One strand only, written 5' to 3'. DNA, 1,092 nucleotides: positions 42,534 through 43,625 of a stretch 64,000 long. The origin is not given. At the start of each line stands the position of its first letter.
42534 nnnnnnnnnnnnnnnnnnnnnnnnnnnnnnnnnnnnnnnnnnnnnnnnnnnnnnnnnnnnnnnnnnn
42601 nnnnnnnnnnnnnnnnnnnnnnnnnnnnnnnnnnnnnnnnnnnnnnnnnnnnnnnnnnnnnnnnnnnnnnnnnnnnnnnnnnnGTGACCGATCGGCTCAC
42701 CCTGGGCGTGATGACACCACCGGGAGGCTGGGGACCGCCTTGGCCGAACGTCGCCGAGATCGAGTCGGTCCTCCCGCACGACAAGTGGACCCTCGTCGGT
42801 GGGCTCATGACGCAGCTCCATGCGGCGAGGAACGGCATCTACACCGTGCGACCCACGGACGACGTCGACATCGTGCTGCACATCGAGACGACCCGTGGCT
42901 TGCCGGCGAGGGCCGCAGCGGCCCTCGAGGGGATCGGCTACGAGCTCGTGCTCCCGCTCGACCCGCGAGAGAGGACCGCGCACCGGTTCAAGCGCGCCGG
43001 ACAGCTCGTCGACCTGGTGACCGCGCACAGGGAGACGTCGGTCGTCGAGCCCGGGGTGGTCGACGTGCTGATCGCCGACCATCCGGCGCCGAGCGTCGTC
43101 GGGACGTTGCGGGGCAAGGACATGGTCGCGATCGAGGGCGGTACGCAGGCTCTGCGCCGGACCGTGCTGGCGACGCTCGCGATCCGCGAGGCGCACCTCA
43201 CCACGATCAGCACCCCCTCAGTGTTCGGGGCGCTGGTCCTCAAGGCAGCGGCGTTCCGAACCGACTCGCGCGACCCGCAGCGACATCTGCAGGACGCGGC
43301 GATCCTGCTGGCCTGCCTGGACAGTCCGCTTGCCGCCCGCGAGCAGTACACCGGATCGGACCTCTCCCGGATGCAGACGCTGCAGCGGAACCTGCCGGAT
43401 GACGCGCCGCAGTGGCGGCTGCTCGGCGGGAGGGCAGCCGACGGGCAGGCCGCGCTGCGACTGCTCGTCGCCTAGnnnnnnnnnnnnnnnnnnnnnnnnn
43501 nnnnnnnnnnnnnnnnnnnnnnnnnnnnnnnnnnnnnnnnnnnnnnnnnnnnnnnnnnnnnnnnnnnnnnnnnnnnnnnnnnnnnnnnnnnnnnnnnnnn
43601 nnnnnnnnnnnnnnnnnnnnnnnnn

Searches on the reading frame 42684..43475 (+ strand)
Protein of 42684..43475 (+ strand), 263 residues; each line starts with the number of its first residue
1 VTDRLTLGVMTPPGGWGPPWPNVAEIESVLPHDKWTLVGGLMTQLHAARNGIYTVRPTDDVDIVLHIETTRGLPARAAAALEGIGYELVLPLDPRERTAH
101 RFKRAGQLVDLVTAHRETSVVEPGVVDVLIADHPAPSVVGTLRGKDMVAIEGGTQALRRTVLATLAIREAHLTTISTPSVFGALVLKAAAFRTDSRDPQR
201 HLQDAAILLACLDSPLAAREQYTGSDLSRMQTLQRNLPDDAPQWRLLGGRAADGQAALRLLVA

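Call 4: search_protein_families(library=pfam, proteins=[window:42684-43475:+], max_evalue=1)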
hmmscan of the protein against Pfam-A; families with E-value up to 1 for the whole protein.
window:42684-43475:+ (263 aa): 0 families

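Call 5: search_protein_families(library=padloc, proteins=[window:42684-43475:+], max_evalue=1)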
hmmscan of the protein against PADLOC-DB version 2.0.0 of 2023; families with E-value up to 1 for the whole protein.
window:42684-43475:+ (263 aa): 1 family
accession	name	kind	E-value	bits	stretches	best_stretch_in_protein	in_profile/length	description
PDLC04516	PDC-M21B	-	0.042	11.5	1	34-70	26-63/234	-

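Call 6: search_protein_families(library=ncbifam, proteins=[window:42684-43475:+], max_evalue=1)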
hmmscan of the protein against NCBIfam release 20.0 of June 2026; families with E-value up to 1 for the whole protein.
window:42684-43475:+ (263 aa): 0 families

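Call 7: find_homologous_proteins(query=window:42684-43475:+)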
Query window:42684-43475:+ (263 aa): 942 proteins with E <= 0.001 among 8000 candidates; the best 120 are listed.
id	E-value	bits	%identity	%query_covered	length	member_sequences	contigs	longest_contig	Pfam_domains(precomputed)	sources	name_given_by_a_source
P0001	3.9e-146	503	90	100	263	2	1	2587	-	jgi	jgi:hypothetical protein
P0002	1.5e-145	501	88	100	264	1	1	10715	-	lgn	-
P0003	1.8e-141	488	90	97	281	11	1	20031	-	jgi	-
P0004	1.3e-108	380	70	100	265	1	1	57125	-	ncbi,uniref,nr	ncbi:hypothetical protein [Cellulomonas triticagri]|uniref:Uncharacterized protein n=1 Tax=Cellulomo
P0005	2.8e-106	373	68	99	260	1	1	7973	-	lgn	-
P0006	3.2e-101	356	67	99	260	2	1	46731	-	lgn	-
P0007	1.3e-100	354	67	100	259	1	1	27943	-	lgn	-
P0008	4.8e-99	349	66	100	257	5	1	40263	-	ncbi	ncbi:hypothetical protein [Promicromonospora sukumoe]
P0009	4.2e-98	346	65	99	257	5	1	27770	-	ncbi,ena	-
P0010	3.9e-97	343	66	99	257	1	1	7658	-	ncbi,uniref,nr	ncbi:hypothetical protein [Cellulomonas septica]|uniref:Nucleotidyltransferase-like protein n=1 Tax=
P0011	5.6e-97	342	63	100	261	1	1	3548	-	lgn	-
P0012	6.4e-97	342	64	99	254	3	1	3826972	-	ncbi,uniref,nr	ncbi:hypothetical protein [Isoptericola dokdonensis]|uniref:Uncharacterized protein n=1 Tax=Isopteri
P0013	4.5e-96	339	66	100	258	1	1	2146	-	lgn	-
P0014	6.2e-96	339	65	98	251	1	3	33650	-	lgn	-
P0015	1.1e-95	338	62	100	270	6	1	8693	-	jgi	jgi:hypothetical protein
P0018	2.0e-95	337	63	100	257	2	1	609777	PF08843.18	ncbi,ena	-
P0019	2.0e-95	337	64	99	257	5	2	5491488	-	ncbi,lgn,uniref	ncbi:nucleotidyl transferase AbiEii/AbiGii toxin family protein [Pimelobacter simplex]|uniref:nucleo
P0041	8.1e-94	332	62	100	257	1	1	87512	PF12281.15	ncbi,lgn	-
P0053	4.4e-93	329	61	100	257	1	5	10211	PF12281.15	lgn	-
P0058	8.6e-93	328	63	100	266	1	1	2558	PF12281.15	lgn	-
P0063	1.2e-92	328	62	100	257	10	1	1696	PF12281.15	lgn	-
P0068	1.8e-92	327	60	100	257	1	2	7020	PF12281.15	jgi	-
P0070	3.0e-92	327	62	100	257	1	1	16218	PF12281.15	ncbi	-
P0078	6.3e-92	326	62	99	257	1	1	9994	PF12281.15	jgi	jgi:predicted nucleotidyltransferase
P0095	3.4e-91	323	60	100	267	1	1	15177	PF12281.15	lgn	-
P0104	1.1e-90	322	61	100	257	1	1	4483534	PF12281.15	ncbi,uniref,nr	ncbi:GSU2403 family nucleotidyltransferase fold protein [Nocardioides sp. B-3]|uniref:GSU2403 family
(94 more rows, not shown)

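Call 8: search_solved_structures(query=window:42684-43475:+, max_evalue=10)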
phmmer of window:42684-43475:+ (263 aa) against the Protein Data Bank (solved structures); distinct sequences matched with E-value up to 10: 0.

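Call 12: find_related_loci(query=window:42684-43475:+, collection=genome_contigs, flank=4000)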
Query window:42684-43475:+ (263 aa) in genome_contigs; peptide patterns used: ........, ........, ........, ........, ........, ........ (x = any residue, [..] = any of these).
435 stretches matched a pattern; 51 encode a relative of the query (tblastn E <= 1e-3); 51 distinct loci.
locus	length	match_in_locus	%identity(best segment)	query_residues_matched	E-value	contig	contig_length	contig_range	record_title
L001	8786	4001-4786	69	1-263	5e-111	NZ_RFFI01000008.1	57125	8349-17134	Cellulomonas triticagri strain NEAU-YY56 Scaffold8, whole genome shotgun sequence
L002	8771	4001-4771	66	1-263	6e-109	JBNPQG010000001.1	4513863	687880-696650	Promicromonospora sp. Marseille-Q5078 1, whole genome shotgun sequence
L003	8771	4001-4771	64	1-263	4e-101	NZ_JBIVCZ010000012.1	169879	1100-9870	Promicromonospora sp. NPDC090134 NPDC090134_163_F4.ctg-0012, whole genome shotgun sequence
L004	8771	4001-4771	62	1-263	1e-99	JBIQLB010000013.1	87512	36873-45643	MAG: Nocardioides sp. isolate mag.32g NODE_308_length_87512, whole genome shotgun sequence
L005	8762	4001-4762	62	3-261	7e-98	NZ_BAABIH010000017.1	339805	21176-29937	Luteimicrobium xylanilyticum strain JCM 18090 sequence17, whole genome shotgun sequence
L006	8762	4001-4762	62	1-261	2e-97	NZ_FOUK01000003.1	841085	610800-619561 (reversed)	Pimelobacter simplex strain ATCC 6946, whole genome shotgun sequence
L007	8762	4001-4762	60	1-261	3e-97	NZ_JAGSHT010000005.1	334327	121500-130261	Occultella gossypii strain N2-46 Scaffold2_3, whole genome shotgun sequence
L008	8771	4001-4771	61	1-263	1e-95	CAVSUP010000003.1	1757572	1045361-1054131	MAG: uncultured Actinomycetota bacterium isolate MFD02581.bin.1.212 genome assembly, contig: contig_21995, whole genome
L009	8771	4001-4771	59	1-263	2e-95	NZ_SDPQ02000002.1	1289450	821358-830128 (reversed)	Aeromicrobium ginsengisoli strain JCM 14732 Scaffold2, whole genome shotgun sequence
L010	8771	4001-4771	59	1-263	1e-93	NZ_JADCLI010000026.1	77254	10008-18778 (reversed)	Pimelobacter simplex strain 3E NODE_26_length_77254_cov_105.746603, whole genome shotgun sequence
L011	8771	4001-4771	61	1-263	2e-93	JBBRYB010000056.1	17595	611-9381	MAG: Propionibacteriales bacterium isolate La5_metabat2.011 La5_metabat2.011_K_654322_L_17595_cov_24.2968, whole genome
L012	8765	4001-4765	61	1-261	8e-93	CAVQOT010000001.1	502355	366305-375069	MAG: uncultured Actinomycetota bacterium isolate MFD09964.bin.1.28 genome assembly, contig: contig_10393, whole genome s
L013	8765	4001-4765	59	1-261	1e-92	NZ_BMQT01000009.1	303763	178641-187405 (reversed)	Nocardioides albus strain JCM 3185 sequence09, whole genome shotgun sequence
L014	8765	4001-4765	60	3-263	3e-92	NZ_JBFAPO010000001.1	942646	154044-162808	Dactylosporangium sp. NPDC049525 NPDC049525_95_B7.ctg-0001, whole genome shotgun sequence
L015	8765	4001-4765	58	1-261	9e-91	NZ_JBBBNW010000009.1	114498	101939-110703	Nocardioides sp. CCNWLW239 scaffold9, whole genome shotgun sequence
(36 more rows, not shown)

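Call 17: search_protein_representatives(protein=window:42684-43475:+)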
Query: 263 residues. Proteins with E-value up to 0.001 (for the whole library): 941; up to 1e-10: 379; up to 1e-30: 62. The best 150 are listed.
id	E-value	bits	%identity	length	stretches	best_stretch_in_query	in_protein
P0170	2.0e-81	289.6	57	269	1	3-258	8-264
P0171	1.4e-60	221.2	52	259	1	2-262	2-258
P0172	2.2e-59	217.3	60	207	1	1-197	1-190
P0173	6.3e-51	189.6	68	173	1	1-148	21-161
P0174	1.3e-50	188.6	55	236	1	1-211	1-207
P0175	2.5e-50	187.7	48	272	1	8-261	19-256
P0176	1.6e-48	181.7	54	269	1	3-188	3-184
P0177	2.0e-48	181.5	56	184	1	7-172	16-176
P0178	3.7e-48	180.6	62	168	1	91-263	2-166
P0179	2.8e-46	174.4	42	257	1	7-261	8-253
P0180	4.3e-46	173.8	48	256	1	3-258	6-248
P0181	6.7e-46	173.2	56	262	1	42-212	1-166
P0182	1.5e-44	168.7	64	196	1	24-175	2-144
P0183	1.4e-43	165.5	44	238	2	122-249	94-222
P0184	2.4e-43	164.8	49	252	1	8-248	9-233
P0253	1.1e-26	110.2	40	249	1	17-237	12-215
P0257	3.0e-26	108.8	37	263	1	31-261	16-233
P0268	1.5e-24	103.2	38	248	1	20-247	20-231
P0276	1.3e-23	100.1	36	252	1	20-253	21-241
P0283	5.1e-22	94.9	35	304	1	12-261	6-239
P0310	3.5e-20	88.9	35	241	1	19-251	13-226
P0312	4.6e-20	88.5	32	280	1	9-261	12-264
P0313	4.7e-20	88.5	35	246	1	16-260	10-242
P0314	5.3e-20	88.3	33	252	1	14-261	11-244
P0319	1.5e-19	86.9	36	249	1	16-235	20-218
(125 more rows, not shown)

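Call 20: search_protein_families(library=pfam, alignment_id=A1, max_evalue=0.01)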
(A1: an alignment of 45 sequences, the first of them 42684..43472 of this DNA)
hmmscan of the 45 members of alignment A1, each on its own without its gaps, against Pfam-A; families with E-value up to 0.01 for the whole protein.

A. member 1, window:42684-43472:+ (263 aa): 0 families

B. families by the number of members that match (of 45 scanned): 4 families
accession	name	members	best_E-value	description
PF08843.17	AbiEii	15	1.1e-07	Nucleotidyl transferase AbiEii toxin, Type IV TA system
PF12281.14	NTP_transf_8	3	9.2e-07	Nucleotidyltransferase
PF17243.7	POTRA_TamA_1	1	0.0014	POTRA domain TamA domain 1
PF10620.15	MdcG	1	0.0092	Phosphoribosyl-dephospho-CoA transferase MdcG C-terminal domain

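Call 22: search_solved_structures(query=A1, max_evalue=10, show_alignments=3)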
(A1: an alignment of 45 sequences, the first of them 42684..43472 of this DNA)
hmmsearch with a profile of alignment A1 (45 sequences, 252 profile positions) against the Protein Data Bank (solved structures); distinct sequences matched with E-value up to 10: 3.
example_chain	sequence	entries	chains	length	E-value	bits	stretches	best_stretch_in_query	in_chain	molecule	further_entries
8an4_A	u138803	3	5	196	1.2e-05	28.1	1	32-115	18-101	Bacterial toxin | Nucleotidyl transferase AbiEii/AbiGii toxin family protein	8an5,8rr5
5uvd_A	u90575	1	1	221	0.0047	19.6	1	51-117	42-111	Nucleotidyltransferase-like protein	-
5bwa_B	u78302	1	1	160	2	11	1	197-232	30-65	Ornithine decarboxylase antizyme 1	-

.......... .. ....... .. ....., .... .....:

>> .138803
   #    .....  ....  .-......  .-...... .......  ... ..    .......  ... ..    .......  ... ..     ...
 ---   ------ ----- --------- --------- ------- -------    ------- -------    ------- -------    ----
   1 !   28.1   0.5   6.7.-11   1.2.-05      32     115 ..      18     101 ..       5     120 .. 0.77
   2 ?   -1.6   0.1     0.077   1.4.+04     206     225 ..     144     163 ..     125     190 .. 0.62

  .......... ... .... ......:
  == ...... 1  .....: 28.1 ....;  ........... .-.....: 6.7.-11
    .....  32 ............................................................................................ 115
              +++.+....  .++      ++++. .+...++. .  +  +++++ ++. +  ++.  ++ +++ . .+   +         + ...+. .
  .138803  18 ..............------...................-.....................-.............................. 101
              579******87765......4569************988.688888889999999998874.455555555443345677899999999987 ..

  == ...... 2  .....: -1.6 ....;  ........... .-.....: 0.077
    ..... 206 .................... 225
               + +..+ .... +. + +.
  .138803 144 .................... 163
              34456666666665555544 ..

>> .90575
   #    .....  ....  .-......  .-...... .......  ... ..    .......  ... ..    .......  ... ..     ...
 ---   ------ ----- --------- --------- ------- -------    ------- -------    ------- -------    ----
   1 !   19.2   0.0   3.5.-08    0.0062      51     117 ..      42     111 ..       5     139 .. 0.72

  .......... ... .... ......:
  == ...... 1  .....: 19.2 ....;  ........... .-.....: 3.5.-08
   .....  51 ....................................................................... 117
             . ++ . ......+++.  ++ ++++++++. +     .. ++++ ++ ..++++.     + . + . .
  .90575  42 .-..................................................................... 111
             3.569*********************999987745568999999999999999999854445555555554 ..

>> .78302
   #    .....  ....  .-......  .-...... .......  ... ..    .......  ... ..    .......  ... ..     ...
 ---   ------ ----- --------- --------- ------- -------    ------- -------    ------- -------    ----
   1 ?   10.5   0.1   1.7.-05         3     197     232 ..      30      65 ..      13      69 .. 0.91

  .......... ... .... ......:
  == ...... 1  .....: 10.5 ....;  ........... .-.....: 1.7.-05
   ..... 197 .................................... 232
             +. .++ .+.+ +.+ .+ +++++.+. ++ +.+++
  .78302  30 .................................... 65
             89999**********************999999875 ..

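Call 31: predict_structure(alignment_id=A1)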
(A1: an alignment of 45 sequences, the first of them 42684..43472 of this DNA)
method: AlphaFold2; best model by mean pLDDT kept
length: 263 residues; sequences in the alignment: 45
mean_pLDDT: 93.6   pTM: 0.90
mean pLDDT of the five models: 93.6, 93.3, 92.8, 92.7, 91.9
residues with pLDDT >= 90: 231; 70-90: 17; 50-70: 14; < 50: 1
segments of 3 or more residues with pLDDT < 50: none
pLDDT, mean of each block of 10 residues (from residue 1): 88 96 97 98 98 95 96 96 96 92 79 59 93 87 94 94 95 98 98 97 98 98 97 98 97 98 97
secondary structure, 60 per line:
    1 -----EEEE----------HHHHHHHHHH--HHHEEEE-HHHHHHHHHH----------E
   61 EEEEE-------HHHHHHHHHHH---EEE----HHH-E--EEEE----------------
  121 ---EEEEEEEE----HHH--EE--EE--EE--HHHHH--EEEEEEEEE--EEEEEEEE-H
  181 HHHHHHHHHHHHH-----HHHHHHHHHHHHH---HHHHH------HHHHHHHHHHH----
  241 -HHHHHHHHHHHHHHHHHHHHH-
elements in order: E6-9 H20-29 E35-38 H40-49 E60-65 H73-83 E87-89 E101-104 E124-131 H153-157 E160-168 E171-178 H180-193 H199-211 H215-219 H226-236 H242-262

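Call 34: fold_search(model_id=the predicted structure, library=pdb)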
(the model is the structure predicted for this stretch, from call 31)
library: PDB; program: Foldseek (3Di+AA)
matches with E <= 10: 309; with E <= 0.001: 0
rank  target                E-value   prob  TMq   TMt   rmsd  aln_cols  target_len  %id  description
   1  3hj4_B                4.7e-02  0.33  0.27  0.20  11.1       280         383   13  Minor Editosome-Associated TUTase 1 (released 2010-05-12)
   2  3wfr_G                5.9e-02  0.21  0.24  0.15  14.3       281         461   12  tRNA processing enzyme complex 2 (released 2014-01-01)
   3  3hj4_A                7.0e-02  0.33  0.28  0.21  10.9       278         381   14  Minor Editosome-Associated TUTase 1 (released 2010-05-12)
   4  3wfq_E                2.6e-01  0.16  0.27  0.18  12.6       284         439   10  tRNA processing enzyme complex 1 (released 2014-01-01)
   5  3wfp_B                2.6e-01  0.14  0.24  0.15  16.0       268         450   12  tRNA processing enzyme (apo form 2) (released 2014-01-01)
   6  3wfr_E                2.9e-01  0.16  0.27  0.17  12.4       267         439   12  tRNA processing enzyme complex 2 (released 2014-01-01)
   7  4nku_A                3.6e-01  0.33  0.20  0.18   6.0       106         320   11  Structure of Cid1 in complex with its short product ApU (released 2013-12-18)
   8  3wfp_E                3.9e-01  0.18  0.28  0.20  13.4       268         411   12  tRNA processing enzyme (apo form 2) (released 2014-01-01)
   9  4ud5_A                4.3e-01  0.35  0.21  0.17   6.6       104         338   10  Structural Plasticity of Cid1 Provides a Basis for its RNA Terminal Uridylyl Transferase Activity (released 2015-03-18)
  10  3wfr_F                4.6e-01  0.10  0.23  0.15  13.8       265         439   12  tRNA processing enzyme complex 2 (released 2014-01-01)
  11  3wfq_H                5.1e-01  0.10  0.24  0.15  14.1       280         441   12  tRNA processing enzyme complex 1 (released 2014-01-01)
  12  4e8f_A                5.8e-01  0.16  0.23  0.20  12.1       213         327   10  Structural Basis for the Activity of a Cytoplasmic RNA Terminal U-transferase (released 2012-07-04)
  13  3wfp_C                6.4e-01  0.11  0.26  0.18  14.0       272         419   12  tRNA processing enzyme (apo form 2) (released 2014-01-01)
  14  6y8q_A                6.8e-01  0.20  0.27  0.34   9.8       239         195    9  AbiEi antitoxin from Streptococcus agalactiae (released 2020-12-16)
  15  9eq2_G                7.2e-01  0.25  0.18  0.29   5.6        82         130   11  Arabidopsis thaliana R2T complex (released 2025-01-29)
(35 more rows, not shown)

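Call 36: search_protein_families(library=pfam, proteins=[P0268, P0276, P0310, P0319, P0283, P0313, P0253, P0257, P0312, P0314], max_evalue=0.1)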
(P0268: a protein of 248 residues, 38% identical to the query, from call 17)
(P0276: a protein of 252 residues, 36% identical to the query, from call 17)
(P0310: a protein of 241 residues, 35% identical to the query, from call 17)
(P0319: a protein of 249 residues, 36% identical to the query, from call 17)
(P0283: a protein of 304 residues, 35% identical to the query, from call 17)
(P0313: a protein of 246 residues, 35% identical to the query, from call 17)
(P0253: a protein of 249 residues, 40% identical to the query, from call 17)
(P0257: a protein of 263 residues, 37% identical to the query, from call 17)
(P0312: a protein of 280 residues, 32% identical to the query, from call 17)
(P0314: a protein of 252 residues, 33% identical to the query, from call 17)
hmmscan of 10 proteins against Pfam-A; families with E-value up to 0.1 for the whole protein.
P0268 (248 aa): 0 families

P0276 (252 aa): 2 families
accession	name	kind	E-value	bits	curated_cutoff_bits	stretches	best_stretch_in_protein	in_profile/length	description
PF08843.17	AbiEii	-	0.0012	19.3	22.5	1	51-215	28-191/238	Nucleotidyl transferase AbiEii toxin, Type IV TA system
PF12281.14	NTP_transf_8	-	0.054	13.9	26.3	1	35-122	19-114/218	Nucleotidyltransferase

P0310 (241 aa): 1 family
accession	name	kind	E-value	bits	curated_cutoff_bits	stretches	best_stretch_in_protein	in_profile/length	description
PF08843.17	AbiEii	-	0.00022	21.7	22.5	1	20-211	6-192/238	Nucleotidyl transferase AbiEii toxin, Type IV TA system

P0319 (249 aa): 1 family
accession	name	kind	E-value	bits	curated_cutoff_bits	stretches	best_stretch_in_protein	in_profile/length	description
PF08843.17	AbiEii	-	1.1e-07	32.4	22.5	1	26-208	3-185/238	Nucleotidyl transferase AbiEii toxin, Type IV TA system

P0283 (304 aa): 1 family
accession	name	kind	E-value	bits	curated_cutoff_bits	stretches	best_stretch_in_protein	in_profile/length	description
PF08843.17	AbiEii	-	0.00048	20.6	22.5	1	15-77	2-60/238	Nucleotidyl transferase AbiEii toxin, Type IV TA system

P0313 (246 aa): 1 family
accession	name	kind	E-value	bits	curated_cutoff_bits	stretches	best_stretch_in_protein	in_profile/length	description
PF08843.17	AbiEii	-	0.002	18.5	22.5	1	16-209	2-191/238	Nucleotidyl transferase AbiEii toxin, Type IV TA system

P0253 (249 aa): 1 family
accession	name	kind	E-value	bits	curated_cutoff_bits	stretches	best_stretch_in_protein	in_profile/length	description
PF14907.12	NTP_transf_5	-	0.073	13.1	31.2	0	39-114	78-149/249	Uncharacterised nucleotidyltransferase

P0257 (263 aa): 2 families
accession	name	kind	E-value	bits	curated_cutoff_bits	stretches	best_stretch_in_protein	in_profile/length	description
PF08843.17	AbiEii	-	0.021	15.2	22.5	1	12-181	7-170/238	Nucleotidyl transferase AbiEii toxin, Type IV TA system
PF11239.13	DUF3040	-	0.072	13.8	24.7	0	194-225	4-35/84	Protein of unknown function (DUF3040)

P0312 (280 aa): 0 families

P0314 (252 aa): 1 family
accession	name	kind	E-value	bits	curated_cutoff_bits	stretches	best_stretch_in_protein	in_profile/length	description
PF12281.14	NTP_transf_8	-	0.0047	17.3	26.3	1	32-118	20-118/218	Nucleotidyltransferase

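Call 58: search_protein_families(library=padloc, alignment_id=A1, max_evalue=0.1)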
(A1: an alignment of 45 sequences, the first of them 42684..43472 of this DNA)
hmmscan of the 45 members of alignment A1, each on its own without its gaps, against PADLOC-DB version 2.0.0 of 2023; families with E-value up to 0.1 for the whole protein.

A. member 1, window:42684-43472:+ (263 aa): 1 family
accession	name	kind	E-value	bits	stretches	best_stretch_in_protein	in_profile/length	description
PDLC04516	PDC-M21B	-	0.042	11.5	1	34-70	26-63/234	-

B. families by the number of members that match (of 45 scanned): 13 families
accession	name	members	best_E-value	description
PDLC04516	PDC-M21B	21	0.00031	-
PDLC02291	AbiEii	8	0.00021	AbiEii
PDLC02314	AbiEii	7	0.00038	AbiEii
PDLC02326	AbiEii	4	7.9e-06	AbiEii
PDLC02288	AbiEii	4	0.00033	AbiEii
PDLC00543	JetB2|JetB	1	0.0012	DUF2398 domain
PDLC01745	Cas1e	1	0.0035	-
PDLC02303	AbiEii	1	0.008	AbiEii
PDLC02319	AbiEii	1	0.01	AbiEii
PDLC02329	AbiEii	1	0.024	AbiEii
PDLC03425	REase_II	1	0.026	Type II restriction enzyme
PDLC04769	PDC-M67A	1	0.031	-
PDLC00637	ZorA2|ZorA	1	0.067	MotA/ExbB/TolQ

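Call 70: find_encoding_contigs(protein=P0012, flank=8000, max_places=1)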
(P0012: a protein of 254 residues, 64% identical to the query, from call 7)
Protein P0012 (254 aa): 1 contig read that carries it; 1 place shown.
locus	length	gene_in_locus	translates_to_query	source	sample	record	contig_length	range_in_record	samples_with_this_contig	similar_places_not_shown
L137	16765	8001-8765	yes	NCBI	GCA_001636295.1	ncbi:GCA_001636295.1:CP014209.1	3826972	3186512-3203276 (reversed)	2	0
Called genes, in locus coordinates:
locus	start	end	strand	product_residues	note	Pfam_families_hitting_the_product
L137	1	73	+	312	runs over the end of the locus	PF00561:Abhydrolase_1, PF12146:Hydrolase_4, PF12697:Abhydrolase_6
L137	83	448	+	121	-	PF14534:DUF4440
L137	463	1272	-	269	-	PF00730:HhH-GPD, PF00633:HHH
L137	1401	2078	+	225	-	PF00027:cNMP_binding, PF00392:GntR (faint), PF12802:MarR_2 (faint), PF13545:HTH_Crp_2, PF25213:HVO_A0261_N (weak)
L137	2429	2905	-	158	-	PF14588:YjgF_endoribonc, PF01042:Ribonuc_L-PSP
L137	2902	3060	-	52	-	-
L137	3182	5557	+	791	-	-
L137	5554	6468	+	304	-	PF00149:Metallophos, PF12850:Metallophos_2 (weak)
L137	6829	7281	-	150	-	PF01610:DDE_Tnp_ISL3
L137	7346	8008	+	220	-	PF12728:HTH_17 (faint)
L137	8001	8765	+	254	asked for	-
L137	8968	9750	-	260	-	-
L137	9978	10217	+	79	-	-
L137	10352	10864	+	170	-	PF01451:LMWPc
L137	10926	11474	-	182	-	PF09350:DJC28_CD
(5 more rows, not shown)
